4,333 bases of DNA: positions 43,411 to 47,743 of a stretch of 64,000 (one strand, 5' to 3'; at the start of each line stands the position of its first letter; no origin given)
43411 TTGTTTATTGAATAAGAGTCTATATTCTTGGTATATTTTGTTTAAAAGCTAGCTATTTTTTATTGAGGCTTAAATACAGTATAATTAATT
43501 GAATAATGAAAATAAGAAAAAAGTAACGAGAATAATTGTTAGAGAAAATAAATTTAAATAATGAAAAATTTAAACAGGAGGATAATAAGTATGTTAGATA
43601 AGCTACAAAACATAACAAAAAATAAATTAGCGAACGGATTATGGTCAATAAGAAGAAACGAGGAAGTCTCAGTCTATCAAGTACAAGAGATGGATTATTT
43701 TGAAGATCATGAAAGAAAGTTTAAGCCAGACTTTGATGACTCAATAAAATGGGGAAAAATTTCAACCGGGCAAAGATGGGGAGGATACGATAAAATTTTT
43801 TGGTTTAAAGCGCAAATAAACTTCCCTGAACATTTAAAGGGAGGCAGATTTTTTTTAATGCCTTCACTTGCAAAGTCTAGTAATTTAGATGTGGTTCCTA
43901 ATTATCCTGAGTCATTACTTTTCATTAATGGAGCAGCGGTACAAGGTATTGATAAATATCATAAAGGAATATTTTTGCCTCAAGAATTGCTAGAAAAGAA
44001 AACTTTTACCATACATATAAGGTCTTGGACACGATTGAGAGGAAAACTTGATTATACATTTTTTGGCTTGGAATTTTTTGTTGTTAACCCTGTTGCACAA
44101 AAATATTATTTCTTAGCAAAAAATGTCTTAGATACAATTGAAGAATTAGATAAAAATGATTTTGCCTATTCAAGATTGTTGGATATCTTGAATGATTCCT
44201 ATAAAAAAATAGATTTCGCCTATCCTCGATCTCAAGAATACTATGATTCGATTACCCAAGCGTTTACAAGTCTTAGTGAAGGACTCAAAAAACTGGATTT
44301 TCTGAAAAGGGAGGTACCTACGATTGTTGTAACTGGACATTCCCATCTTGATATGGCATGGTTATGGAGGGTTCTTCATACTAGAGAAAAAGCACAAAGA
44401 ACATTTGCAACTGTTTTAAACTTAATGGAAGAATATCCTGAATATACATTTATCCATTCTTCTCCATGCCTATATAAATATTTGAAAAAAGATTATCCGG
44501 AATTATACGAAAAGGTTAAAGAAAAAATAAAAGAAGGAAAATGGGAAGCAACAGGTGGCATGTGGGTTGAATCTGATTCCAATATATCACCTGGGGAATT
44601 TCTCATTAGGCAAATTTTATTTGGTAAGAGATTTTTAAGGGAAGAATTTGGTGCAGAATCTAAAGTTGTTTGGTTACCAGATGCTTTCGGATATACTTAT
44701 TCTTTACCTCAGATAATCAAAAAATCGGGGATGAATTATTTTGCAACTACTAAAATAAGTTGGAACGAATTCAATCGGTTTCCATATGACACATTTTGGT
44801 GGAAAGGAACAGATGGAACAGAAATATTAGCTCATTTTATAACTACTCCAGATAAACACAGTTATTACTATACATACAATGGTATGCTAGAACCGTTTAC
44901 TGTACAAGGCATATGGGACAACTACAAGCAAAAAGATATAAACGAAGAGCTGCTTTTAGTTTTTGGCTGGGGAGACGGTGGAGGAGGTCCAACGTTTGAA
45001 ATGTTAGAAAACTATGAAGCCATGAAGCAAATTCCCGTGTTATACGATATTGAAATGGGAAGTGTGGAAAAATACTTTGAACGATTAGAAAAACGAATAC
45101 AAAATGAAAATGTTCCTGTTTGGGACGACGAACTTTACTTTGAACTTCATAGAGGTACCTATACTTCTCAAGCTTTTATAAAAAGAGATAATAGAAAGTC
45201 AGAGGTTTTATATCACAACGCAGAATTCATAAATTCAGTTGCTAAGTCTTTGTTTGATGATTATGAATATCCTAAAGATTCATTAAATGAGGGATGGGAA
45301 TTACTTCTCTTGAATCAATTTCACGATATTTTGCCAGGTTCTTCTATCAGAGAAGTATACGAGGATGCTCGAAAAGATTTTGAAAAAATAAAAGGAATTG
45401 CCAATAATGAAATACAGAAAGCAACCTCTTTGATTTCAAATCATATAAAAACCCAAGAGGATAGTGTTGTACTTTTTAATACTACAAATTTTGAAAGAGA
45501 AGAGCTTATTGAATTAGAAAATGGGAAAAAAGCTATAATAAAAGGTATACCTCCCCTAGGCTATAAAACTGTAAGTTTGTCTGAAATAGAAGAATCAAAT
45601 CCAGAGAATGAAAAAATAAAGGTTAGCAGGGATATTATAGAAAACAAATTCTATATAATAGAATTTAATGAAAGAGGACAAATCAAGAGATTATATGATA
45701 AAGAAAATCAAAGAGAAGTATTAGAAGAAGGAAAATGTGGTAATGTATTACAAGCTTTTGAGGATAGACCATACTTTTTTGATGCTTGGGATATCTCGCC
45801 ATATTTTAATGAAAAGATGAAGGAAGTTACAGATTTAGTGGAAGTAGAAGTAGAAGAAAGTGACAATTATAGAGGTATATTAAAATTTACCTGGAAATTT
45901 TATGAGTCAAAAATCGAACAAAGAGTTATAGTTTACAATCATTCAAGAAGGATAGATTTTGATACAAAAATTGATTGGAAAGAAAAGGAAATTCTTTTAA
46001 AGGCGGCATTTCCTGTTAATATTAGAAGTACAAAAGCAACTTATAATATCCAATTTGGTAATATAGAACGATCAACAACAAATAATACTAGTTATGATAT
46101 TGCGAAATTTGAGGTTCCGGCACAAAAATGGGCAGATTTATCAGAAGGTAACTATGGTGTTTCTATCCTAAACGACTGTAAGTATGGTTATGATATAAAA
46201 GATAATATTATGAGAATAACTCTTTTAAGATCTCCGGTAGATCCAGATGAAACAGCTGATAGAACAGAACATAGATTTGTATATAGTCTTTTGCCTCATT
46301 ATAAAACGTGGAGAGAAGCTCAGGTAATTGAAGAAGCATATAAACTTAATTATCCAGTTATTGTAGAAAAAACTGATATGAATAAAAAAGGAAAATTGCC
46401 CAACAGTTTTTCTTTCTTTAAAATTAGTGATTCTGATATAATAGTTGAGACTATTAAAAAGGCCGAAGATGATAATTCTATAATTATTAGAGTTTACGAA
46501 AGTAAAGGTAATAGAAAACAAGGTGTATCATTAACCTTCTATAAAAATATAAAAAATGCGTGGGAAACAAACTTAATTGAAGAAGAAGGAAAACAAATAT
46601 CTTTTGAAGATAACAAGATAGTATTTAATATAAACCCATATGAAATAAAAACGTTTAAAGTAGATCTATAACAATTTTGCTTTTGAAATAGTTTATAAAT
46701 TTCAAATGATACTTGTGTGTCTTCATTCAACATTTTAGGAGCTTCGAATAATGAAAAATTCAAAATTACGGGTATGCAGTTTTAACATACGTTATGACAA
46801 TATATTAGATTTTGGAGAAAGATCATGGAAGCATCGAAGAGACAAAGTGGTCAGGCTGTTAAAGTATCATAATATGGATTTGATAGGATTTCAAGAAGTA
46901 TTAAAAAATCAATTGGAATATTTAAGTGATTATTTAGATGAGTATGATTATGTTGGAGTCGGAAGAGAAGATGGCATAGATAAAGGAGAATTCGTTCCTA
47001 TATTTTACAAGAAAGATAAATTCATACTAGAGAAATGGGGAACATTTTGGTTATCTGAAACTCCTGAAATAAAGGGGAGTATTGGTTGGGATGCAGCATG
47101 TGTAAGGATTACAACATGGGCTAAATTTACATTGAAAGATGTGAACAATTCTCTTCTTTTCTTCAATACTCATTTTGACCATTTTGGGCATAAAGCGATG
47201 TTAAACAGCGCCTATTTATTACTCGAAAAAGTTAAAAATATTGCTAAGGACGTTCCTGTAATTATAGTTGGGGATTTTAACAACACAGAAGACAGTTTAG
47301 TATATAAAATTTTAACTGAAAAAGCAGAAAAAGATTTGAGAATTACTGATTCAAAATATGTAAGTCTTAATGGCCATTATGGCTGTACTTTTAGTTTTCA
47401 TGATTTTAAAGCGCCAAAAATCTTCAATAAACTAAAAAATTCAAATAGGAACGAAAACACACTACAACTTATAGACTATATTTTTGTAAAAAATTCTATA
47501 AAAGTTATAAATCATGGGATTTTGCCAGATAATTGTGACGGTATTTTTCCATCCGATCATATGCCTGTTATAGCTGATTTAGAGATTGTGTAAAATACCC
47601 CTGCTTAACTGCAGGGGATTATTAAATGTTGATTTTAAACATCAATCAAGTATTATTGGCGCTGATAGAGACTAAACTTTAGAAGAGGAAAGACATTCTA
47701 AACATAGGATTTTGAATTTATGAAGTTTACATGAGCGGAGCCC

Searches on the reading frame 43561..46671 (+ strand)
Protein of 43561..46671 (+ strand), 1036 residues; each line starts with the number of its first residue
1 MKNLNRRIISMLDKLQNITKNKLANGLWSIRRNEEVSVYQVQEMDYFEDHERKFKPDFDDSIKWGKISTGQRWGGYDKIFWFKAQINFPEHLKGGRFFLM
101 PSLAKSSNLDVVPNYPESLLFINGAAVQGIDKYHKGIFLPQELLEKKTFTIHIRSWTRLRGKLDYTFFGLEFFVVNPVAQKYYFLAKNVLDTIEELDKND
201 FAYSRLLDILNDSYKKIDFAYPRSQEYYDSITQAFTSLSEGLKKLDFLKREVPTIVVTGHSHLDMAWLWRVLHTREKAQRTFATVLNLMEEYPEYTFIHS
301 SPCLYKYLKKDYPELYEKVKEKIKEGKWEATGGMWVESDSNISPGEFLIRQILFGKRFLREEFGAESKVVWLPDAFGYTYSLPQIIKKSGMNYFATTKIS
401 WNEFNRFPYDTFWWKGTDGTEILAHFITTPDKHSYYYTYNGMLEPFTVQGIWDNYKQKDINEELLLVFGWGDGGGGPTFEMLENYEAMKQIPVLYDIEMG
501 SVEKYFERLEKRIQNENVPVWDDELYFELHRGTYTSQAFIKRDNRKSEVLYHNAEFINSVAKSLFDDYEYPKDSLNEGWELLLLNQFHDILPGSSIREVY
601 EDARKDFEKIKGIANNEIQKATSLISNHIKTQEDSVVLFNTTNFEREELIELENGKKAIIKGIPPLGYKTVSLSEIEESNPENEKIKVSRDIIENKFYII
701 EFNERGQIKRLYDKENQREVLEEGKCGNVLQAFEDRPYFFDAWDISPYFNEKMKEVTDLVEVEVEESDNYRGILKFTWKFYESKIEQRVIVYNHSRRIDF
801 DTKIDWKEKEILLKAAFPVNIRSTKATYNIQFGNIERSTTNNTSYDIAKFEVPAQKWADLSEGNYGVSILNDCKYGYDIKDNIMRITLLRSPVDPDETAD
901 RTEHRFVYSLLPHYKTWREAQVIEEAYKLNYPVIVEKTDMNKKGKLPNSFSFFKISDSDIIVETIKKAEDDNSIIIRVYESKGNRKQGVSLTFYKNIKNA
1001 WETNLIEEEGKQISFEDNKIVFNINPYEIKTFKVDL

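Call 57: search_protein_families(library=pfam, proteins=[window:43561-46671:+], max_evalue=0.00001)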
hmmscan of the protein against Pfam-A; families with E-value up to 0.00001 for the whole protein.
window:43561-46671:+ (1036 aa): 4 families
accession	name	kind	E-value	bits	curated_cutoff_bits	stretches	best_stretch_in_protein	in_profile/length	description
PF01074.27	Glyco_hydro_38N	-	4e-89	299.1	25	1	254-521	1-269/270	Glycosyl hydrolases family 38 N-terminal domain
PF07748.19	Glyco_hydro_38C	-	7.2e-69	232.6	25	1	693-897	1-205/206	Glycosyl hydrolases family 38 C-terminal domain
PF09261.16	Alpha-mann_mid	-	2e-27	95.6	31.1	1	528-621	1-92/96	Alpha mannosidase middle domain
PF17677.7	Glyco_hydro38C2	-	6.8e-20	71.4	22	1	960-1032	2-72/72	Glycosyl hydrolases family 38 C-terminal beta sandwich domain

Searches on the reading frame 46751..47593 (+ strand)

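Call 57: search_protein_families(library=pfam, proteins=[window:46751-47593:+], max_evalue=0.00001)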
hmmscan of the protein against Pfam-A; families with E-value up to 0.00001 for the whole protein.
window:46751-47593:+ (280 aa): 1 family
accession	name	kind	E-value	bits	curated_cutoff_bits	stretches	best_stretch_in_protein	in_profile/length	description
PF03372.29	Exo_endo_phos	-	8.1e-17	62.1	24.5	1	9-270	1-225/225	Endonuclease/Exonuclease/phosphatase family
